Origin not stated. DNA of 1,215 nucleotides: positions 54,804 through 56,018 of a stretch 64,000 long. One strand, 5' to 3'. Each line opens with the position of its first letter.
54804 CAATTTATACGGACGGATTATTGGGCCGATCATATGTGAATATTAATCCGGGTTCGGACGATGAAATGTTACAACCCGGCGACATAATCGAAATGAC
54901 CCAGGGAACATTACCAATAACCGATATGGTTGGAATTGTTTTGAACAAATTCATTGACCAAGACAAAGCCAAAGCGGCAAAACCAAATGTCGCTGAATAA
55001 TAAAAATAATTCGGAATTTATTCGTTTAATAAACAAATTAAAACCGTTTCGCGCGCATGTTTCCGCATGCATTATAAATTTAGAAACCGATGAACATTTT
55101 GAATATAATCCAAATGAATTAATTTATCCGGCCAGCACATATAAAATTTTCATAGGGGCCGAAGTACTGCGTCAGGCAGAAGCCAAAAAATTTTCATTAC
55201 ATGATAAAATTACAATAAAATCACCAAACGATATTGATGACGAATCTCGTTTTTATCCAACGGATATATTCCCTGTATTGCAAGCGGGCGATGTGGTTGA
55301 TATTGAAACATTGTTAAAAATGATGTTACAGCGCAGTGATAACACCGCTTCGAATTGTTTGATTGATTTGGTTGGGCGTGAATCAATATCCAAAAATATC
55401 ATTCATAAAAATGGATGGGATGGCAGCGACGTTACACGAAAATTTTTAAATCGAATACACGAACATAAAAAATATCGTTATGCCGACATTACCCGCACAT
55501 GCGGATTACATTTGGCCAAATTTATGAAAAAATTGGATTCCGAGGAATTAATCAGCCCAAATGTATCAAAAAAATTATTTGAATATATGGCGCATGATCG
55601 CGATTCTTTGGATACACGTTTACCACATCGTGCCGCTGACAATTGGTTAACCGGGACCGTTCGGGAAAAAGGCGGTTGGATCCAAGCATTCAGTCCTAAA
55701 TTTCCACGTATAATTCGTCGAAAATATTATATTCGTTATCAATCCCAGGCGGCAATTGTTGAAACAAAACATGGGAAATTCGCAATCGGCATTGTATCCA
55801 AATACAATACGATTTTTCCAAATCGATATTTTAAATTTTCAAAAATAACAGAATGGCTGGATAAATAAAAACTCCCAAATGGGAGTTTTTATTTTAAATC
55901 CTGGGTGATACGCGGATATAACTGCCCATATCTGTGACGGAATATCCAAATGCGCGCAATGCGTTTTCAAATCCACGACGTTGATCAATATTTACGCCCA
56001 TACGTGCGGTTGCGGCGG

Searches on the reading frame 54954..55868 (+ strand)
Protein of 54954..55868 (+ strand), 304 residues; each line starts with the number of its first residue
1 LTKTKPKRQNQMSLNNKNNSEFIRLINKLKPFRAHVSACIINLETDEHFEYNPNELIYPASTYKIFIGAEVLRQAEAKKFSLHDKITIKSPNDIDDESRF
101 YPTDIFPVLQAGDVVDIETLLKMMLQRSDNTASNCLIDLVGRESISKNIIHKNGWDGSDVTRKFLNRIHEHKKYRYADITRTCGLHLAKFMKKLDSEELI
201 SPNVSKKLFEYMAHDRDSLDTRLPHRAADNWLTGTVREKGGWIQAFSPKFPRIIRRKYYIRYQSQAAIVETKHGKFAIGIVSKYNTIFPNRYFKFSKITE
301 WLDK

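Call 101: search_protein_families(library=pfam, proteins=[window:54954-55868:+], max_evalue=0.001)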
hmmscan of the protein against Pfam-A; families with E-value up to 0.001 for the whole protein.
window:54954-55868:+ (304 aa): 1 family
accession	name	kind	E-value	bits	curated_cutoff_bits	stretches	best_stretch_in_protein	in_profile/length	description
PF13354.11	Beta-lactamase2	-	1.6e-32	113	22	1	39-271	3-202/214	Beta-lactamase enzyme family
